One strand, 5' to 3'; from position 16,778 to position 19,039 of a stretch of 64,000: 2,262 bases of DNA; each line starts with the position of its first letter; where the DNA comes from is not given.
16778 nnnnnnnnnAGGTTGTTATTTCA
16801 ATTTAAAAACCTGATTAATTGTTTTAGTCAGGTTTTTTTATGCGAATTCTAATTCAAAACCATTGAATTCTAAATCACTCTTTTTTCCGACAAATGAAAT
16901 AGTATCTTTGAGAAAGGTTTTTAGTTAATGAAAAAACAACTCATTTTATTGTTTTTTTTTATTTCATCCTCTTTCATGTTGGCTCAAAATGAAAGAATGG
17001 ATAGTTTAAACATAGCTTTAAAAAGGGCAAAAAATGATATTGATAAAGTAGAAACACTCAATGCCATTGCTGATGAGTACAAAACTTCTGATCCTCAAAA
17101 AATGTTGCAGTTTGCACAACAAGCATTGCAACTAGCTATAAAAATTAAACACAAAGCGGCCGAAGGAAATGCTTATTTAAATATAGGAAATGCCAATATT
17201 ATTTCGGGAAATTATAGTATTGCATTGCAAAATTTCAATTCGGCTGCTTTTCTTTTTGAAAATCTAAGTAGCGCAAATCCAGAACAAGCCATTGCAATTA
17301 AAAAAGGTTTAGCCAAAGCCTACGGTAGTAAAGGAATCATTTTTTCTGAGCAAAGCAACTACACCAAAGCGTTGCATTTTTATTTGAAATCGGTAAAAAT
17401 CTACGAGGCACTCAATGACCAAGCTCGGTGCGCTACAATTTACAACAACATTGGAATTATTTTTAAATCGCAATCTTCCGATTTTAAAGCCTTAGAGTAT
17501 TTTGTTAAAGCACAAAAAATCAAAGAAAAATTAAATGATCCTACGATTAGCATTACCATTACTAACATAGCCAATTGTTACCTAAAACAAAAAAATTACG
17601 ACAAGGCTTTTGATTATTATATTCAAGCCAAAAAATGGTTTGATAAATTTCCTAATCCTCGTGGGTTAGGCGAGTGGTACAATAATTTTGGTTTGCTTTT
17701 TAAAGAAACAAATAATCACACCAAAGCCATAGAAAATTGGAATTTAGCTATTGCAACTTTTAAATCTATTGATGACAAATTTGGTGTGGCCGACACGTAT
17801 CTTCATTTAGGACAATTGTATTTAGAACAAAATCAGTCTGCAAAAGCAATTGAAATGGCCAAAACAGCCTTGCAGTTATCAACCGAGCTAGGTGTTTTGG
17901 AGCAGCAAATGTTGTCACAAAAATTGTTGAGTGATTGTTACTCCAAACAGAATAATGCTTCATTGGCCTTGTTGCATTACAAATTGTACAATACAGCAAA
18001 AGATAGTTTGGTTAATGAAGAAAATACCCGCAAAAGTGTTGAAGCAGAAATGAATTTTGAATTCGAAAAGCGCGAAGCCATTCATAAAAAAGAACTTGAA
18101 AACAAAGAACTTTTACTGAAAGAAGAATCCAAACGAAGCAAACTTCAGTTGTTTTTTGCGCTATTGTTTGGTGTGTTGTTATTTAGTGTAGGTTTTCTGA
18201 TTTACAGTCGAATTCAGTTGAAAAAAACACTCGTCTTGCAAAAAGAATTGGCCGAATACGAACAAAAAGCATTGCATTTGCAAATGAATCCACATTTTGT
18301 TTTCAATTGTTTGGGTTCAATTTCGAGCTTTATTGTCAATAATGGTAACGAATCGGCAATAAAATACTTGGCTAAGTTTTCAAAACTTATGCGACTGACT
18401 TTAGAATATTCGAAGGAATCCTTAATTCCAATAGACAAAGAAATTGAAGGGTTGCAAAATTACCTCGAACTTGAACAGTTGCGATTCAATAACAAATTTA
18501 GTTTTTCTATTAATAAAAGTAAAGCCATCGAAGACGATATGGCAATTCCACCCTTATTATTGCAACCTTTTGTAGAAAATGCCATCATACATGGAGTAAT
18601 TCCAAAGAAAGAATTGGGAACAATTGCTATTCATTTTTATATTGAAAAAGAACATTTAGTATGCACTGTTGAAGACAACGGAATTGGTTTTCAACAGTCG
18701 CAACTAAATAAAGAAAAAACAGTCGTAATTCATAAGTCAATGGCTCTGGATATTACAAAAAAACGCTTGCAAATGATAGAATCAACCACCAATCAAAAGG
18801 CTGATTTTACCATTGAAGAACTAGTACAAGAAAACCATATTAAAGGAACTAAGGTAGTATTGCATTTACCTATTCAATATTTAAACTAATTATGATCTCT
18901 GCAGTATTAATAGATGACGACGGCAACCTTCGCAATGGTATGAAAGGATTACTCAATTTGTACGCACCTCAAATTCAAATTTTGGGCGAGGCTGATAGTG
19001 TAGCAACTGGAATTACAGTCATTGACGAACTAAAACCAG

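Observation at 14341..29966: Two tandem paralogous cassettes: exported-TPR LytS-type kinase + LytTR regulator linked to T9SS-secreted EF-loop/LRR surface proteins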

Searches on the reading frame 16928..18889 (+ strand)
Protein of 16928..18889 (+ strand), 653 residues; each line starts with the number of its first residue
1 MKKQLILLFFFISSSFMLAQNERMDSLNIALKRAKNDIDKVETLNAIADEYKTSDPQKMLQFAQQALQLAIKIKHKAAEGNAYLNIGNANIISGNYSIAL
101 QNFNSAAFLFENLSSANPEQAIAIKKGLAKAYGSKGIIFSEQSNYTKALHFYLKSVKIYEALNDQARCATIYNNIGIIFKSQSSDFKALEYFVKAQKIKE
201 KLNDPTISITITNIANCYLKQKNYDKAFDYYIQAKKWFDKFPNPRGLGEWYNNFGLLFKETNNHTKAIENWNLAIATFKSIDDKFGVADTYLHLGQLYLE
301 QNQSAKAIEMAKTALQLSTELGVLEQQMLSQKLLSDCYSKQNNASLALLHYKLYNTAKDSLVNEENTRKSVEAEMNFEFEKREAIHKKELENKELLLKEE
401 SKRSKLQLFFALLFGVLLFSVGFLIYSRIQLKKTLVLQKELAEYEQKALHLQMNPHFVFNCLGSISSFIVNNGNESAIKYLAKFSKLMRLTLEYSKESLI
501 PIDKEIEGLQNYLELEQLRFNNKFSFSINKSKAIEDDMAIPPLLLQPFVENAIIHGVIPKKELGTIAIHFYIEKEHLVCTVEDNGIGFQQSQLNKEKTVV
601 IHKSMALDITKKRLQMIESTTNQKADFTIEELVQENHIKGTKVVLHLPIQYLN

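Call 3: search_protein_families(library=pfam, proteins=[window:16928-18889:+], max_evalue=0.01)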
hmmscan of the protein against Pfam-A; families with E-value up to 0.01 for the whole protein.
window:16928-18889:+ (653 aa): 15 families
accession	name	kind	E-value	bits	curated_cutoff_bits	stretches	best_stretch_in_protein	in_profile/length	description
PF13424.12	TPR_12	-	2.6e-33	114.5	30.1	5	210-278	5-75/77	Tetratricopeptide repeat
PF06580.19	His_kinase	-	2.4e-22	79.4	25.2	1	445-524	2-81/81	Histidine kinase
PF00515.34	TPR_1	-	2.1e-19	68.9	27.8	3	212-234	5-27/34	Tetratricopeptide repeat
PF07719.23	TPR_2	-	2.7e-14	52.5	27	1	213-235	6-28/34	Tetratricopeptide repeat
PF13374.12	TPR_10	-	8.4e-10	38.8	27.5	0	287-320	1-34/42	Tetratricopeptide repeat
PF13181.12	TPR_8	-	2.2e-09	37.1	25.7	1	288-318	1-31/34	Tetratricopeptide repeat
PF13431.12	TPR_17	-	8.6e-07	29.2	24.4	0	288-309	13-34/34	Tetratricopeptide repeat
PF17874.7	TPR_MalT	-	2.2e-06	27.6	45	0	285-334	119-167/336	MalT-like TPR region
PF14559.12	TPR_19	-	7.1e-06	26.7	25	0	287-315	24-52/68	Tetratricopeptide repeat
PF13176.12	TPR_7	-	8.4e-06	25.9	27.9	0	211-233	2-24/36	Tetratricopeptide repeat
PF23300.3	HEAT_Nup120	-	2.9e-05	24.4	29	0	288-352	85-142/170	Nucleoporin Nup120, HEAT repeats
PF02518.31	HATPase_c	-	3.5e-05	24.6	26.4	1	544-649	9-109/111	Histidine kinase-, DNA gyrase B-, and HSP90-like ATPase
PF13428.12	TPR_14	-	0.00015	22.5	23.5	0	289-317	2-30/44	Tetratricopeptide repeat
PF13174.12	TPR_6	-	0.00044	21.1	26.3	0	214-233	6-25/33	Tetratricopeptide repeat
PF13432.12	TPR_16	-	0.00073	20.4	32.7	0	294-318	3-27/65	Tetratricopeptide repeat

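Call 4: search_protein_families(library=ncbifam, proteins=[window:16928-18889:+], max_evalue=0.01)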
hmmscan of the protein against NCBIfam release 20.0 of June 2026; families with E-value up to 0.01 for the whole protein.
window:16928-18889:+ (653 aa): 11 families
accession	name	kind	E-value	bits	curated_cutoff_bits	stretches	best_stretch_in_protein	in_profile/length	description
NF053520.1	HK_Porph_FimS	equivalog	3.2e-26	91.8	600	2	203-443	159-392/618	sensor histidine kinase FimS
NF002725.1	PRK02603.1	equivalog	2.4e-10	40.7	143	1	128-240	34-138/173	photosystem I assembly protein Ycf3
NF041717.1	HaaA_phane_TPR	equivalog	6.1e-10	37.9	1125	2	251-322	715-786/882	cyclophane-containing RiPP biosynthesis TPR protein HaaT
NF053617.1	SARPRegAfsRStmc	equivalog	7.4e-10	37.4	1430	2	156-322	763-930/986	SARP-family global regulator AfsR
TIGR02521.1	type_IV_pilW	equivalog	3.2e-06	26.9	154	1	117-236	53-163/234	type IV pilus biogenesis/stability protein PilW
NF053779.1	BT3442_fam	equivalog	6.8e-06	25.1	940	2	133-247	146-262/563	BT3442 family protein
NF047510.1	LIC_10190_fam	subfamily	6.7e-05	21.8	100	1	161-255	55-148/424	LIC_10190 family membrane protein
TIGR01925.2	spIIAB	equivalog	0.00024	21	135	1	549-593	46-89/137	anti-sigma F factor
NF041735.1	hist_kin_RppB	equivalog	0.001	17.9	400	0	548-594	337-383/438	two-component system sensor histidine kinase RppB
NF033762.1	social_mot_Tgl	equivalog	0.003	17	225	0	161-236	57-128/252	social motility TPR repeat lipoprotein Tgl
NF003144.0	PRK04069.1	equivalog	0.0053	16.2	145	0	549-600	51-101/161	anti-sigma B factor RsbW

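Call 12: find_encoding_contigs(protein=window:16928-18889:+, flank=10000, max_places=6)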
Protein window:16928-18889:+ (653 aa): no gene with exactly this product is on record in the collection.
